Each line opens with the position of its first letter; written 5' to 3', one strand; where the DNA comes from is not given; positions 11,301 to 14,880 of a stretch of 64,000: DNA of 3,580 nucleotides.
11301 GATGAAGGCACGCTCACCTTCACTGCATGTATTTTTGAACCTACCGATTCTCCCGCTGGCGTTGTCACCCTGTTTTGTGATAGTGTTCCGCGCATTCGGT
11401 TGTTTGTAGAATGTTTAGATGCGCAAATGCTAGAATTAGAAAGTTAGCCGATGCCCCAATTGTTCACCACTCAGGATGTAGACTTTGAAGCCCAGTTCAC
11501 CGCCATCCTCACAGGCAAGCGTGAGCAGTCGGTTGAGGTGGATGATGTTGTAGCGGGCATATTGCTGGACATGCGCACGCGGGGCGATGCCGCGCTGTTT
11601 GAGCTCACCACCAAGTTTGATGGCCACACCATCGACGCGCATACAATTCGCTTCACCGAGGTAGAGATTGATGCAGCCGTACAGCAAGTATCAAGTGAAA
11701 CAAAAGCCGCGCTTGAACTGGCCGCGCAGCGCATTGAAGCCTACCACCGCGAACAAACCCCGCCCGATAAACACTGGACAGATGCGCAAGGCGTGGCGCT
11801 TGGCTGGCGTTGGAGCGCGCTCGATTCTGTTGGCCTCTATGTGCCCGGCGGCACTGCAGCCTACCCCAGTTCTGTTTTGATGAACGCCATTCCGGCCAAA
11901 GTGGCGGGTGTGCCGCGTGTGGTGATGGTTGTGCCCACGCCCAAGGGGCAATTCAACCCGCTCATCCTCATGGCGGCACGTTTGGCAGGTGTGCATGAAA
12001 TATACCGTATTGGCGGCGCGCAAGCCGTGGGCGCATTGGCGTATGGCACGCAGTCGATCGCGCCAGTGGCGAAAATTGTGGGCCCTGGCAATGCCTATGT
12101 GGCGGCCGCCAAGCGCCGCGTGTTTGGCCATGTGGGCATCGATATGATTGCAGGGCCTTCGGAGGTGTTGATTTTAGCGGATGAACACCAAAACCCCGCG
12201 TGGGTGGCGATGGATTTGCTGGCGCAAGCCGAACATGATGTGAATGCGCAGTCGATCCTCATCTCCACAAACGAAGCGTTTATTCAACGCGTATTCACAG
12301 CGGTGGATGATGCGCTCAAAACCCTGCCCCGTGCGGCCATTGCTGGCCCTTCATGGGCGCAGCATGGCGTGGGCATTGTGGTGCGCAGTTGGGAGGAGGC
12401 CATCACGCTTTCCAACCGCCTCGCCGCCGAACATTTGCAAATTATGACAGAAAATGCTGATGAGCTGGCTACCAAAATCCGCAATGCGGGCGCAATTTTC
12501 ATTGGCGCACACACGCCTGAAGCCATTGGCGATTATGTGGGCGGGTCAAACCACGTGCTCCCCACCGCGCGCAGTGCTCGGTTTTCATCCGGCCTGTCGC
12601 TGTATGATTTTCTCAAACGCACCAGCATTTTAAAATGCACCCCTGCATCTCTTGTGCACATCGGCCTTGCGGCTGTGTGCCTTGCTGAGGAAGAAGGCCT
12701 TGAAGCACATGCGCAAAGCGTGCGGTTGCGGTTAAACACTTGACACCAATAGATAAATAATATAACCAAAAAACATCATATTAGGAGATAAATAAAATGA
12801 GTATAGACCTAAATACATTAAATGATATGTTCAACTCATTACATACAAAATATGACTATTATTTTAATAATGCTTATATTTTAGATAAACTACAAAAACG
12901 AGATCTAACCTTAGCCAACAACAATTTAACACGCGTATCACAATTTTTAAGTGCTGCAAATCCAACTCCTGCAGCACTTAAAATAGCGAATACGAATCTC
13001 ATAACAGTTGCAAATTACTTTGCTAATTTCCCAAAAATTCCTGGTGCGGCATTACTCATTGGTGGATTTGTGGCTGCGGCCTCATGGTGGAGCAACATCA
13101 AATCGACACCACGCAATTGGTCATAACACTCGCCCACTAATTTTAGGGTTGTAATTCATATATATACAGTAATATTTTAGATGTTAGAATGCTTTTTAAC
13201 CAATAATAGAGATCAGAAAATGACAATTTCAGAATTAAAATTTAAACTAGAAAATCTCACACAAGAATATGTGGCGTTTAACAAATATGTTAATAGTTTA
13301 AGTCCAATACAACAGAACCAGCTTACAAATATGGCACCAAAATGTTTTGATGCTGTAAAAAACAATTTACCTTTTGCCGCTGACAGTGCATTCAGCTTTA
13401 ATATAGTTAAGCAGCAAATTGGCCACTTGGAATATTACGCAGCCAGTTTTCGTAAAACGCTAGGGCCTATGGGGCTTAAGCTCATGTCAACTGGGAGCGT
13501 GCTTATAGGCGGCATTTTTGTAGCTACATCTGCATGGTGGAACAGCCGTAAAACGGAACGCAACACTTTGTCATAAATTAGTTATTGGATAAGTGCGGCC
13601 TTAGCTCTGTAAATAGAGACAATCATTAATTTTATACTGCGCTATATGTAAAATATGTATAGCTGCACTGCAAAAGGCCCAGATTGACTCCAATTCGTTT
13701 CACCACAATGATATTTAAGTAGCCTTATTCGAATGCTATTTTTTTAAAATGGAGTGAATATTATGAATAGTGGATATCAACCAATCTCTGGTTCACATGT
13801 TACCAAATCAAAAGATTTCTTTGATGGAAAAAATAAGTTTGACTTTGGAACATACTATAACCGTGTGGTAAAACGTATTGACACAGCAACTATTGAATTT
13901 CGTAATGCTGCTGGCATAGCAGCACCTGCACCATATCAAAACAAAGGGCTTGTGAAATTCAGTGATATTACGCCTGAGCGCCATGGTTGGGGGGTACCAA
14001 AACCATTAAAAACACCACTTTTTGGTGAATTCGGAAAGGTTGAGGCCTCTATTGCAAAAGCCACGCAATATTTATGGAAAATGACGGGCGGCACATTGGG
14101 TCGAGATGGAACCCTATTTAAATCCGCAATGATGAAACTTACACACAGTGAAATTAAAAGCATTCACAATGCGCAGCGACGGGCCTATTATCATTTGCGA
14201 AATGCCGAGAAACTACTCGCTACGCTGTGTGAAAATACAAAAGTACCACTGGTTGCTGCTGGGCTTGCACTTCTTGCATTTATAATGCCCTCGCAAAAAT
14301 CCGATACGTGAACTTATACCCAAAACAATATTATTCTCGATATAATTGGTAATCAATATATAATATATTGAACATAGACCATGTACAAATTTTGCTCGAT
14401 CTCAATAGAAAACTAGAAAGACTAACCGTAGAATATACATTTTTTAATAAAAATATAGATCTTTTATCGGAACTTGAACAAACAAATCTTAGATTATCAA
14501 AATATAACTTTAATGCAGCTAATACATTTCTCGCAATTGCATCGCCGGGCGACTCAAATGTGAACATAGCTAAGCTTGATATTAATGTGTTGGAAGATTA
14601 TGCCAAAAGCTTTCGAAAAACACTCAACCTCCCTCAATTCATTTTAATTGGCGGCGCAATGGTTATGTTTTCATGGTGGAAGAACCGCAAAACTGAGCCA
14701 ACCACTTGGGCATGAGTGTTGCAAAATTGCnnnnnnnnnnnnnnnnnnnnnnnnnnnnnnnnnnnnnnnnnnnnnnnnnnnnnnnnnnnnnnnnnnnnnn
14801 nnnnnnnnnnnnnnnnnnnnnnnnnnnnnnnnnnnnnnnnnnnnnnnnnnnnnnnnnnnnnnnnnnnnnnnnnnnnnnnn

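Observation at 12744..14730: Tandem array of four tail-anchored genes between hisD and fliE, three of them clear paralogues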

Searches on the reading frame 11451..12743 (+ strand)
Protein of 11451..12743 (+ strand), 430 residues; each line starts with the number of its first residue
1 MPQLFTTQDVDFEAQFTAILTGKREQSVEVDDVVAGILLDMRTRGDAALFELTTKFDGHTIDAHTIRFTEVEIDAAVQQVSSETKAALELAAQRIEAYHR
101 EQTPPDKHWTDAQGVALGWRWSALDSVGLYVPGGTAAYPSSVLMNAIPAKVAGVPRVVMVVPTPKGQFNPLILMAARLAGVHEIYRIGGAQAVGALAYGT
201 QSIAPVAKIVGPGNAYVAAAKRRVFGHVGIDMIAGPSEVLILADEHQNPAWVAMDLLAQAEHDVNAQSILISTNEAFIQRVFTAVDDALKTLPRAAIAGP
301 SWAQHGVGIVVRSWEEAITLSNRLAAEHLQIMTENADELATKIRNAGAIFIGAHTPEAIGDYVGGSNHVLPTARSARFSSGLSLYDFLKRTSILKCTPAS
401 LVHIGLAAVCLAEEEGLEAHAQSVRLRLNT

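Call 17: find_related_loci(query=window:11451-12743:+, collection=genome_contigs, flank=8000)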
Query window:11451-12743:+ (430 aa) in genome_contigs; peptide patterns used: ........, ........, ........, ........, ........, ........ (x = any residue, [..] = any of these).
600 stretches matched a pattern (row limit reached: there are more); 596 encode a relative of the query (tblastn E <= 1e-3); the best 80 are kept; 80 distinct loci.
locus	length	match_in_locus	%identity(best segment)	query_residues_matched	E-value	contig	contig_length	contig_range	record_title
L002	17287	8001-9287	64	1-429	0e+0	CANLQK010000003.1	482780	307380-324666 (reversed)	uncultured Rhodobacteraceae bacterium isolate 984-3Z.fasta genome assembly, contig: NODE_3, whole genome shotgun sequenc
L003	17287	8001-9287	64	1-429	1e-180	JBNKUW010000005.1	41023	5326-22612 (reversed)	MAG: Marivivens sp. isolate A1A2.bin.34.strict NODE_5_length_41023_cov_1.571313, whole genome shotgun sequence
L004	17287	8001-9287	65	1-429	2e-177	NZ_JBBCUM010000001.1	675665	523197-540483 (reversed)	Bosea sp. MMO-172 contig00001, whole genome shotgun sequence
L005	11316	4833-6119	62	1-429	7e-177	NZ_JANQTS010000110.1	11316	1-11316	MAG: Yoonia sp. isolate MAG_15 P22051_101_S23_metaspades_6193_11316_cov_14, whole genome shotgun sequence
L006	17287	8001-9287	62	1-429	2e-176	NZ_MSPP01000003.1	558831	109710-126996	Marivivens niveibacter strain MCCC 1A06712 contig3, whole genome shotgun sequence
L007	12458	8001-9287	62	1-429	2e-176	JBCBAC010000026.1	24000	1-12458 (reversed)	MAG: Pseudomonadota bacterium isolate J06570_6 NODE_345_length_24000_cov_78.283567, whole genome shotgun sequence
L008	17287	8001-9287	63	1-429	3e-176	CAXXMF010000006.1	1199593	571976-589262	MAG: uncultured Celeribacter sp. isolate ac3ad876-2dd3-42ce-a36c-dae40efe6b1b genome assembly, contig: contig_6, whole g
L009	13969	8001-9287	63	1-429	1e-175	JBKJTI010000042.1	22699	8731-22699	MAG: Cypionkella sp. isolate ant_bin.613 k117_6128284, whole genome shotgun sequence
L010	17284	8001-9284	64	1-428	6e-176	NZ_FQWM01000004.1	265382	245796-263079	Cognatishimia maritima strain DSM 28223, whole genome shotgun sequence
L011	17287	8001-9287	64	1-429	2e-175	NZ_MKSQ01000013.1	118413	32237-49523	MAG: Bosea sp. 67-29 SCNpilot_expt_1000_bf_scaffold_280, whole genome shotgun sequence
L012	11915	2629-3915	63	1-429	2e-175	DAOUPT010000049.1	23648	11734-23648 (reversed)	MAG TPA_asm: Anderseniella sp. isolate CSMAG_107 CSMAG_107_k141_5253978_length_23648_cov_14.9922, whole genome shotgun s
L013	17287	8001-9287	62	1-429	8e-175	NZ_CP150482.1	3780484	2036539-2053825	Celeribacter sp. SCSIO 80788 chromosome 1, complete sequence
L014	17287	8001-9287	62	1-429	7e-175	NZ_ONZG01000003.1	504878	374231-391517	Falsiruegeria mediterranea M17 strain CECT 7615, whole genome shotgun sequence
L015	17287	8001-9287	62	1-429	9e-175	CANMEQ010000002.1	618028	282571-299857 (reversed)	uncultured Rhodobacteraceae bacterium isolate 4-1060.fasta genome assembly, contig: NODE_2, whole genome shotgun sequenc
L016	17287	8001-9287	63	1-429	1e-173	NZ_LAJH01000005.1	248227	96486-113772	Shimia sp. SK013 shim_contig000005, whole genome shotgun sequence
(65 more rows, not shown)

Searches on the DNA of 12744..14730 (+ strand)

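Call 80: search_dna_similar(query=window:12744-14730:+, collection=phages, mode=distant, max_evalue=0.001, max_rows=10)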
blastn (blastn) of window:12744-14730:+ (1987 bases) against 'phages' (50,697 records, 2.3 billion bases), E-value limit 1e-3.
No match.

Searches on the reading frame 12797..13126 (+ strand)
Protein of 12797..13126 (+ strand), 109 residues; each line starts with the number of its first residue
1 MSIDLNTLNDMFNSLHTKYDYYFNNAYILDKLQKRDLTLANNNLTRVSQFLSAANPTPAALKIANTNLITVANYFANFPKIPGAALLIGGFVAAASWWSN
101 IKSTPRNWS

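Call 7: search_protein_families(library=pfam, proteins=[window:12797-13126:+], max_evalue=1)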
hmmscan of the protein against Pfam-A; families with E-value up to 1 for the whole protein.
window:12797-13126:+ (109 aa): 0 families

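Call 8: search_protein_families(library=ncbifam, proteins=[window:12797-13126:+], max_evalue=1)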
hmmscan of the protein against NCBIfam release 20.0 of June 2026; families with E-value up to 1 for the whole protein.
window:12797-13126:+ (109 aa): 0 families

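Call 57: search_protein_families(library=phrogs, proteins=[window:12797-13126:+], max_evalue=0.1)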
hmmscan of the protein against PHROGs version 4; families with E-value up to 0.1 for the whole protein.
window:12797-13126:+ (109 aa): 0 families

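Call 58: search_protein_families(library=padloc, proteins=[window:12797-13126:+], max_evalue=0.1)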
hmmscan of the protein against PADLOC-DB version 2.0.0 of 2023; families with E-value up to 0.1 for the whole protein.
window:12797-13126:+ (109 aa): 0 families

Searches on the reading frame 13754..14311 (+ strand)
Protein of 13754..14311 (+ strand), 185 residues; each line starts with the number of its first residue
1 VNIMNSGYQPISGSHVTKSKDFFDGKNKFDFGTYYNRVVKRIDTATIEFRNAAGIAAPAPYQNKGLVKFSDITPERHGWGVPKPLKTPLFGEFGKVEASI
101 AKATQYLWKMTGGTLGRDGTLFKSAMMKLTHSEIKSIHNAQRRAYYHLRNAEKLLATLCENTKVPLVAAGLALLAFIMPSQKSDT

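Call 7: search_protein_families(library=pfam, proteins=[window:13754-14311:+], max_evalue=1)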
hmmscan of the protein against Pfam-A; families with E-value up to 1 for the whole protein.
window:13754-14311:+ (185 aa): 0 families

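Call 8: search_protein_families(library=ncbifam, proteins=[window:13754-14311:+], max_evalue=1)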
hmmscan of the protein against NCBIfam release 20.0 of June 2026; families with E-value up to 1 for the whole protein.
window:13754-14311:+ (185 aa): 1 family
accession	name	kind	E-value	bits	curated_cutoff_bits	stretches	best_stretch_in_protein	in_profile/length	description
NF037975.1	pilot_rel_YacC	equivalog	0.084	12.8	80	1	5-68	44-105/115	YacC family pilotin-like protein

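Call 18: list_cluster_members(proteins=[P0001, P0002, window:13763-14311:+, window:11451-12743:+, window:14731-15063:-])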
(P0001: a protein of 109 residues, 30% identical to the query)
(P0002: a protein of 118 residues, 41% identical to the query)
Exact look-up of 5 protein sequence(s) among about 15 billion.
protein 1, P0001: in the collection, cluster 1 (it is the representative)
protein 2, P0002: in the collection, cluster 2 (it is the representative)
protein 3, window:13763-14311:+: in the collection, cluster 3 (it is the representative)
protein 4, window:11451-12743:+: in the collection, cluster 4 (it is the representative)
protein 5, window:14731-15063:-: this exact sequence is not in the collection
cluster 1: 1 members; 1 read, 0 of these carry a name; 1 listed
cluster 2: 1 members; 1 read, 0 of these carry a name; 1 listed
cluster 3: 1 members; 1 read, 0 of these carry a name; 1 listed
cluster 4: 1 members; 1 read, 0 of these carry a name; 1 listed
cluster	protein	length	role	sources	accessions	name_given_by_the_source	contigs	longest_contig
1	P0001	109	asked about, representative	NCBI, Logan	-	-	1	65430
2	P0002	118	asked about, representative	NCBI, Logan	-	-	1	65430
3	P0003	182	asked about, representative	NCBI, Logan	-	-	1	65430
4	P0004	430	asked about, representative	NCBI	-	-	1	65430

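Call 57: search_protein_families(library=phrogs, proteins=[window:13763-14311:+], max_evalue=0.1)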
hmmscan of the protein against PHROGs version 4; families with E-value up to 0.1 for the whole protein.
window:13763-14311:+ (182 aa): 0 families

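Call 58: search_protein_families(library=padloc, proteins=[window:13763-14311:+], max_evalue=0.1)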
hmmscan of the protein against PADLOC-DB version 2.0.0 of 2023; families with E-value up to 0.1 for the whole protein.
window:13763-14311:+ (182 aa): 0 families
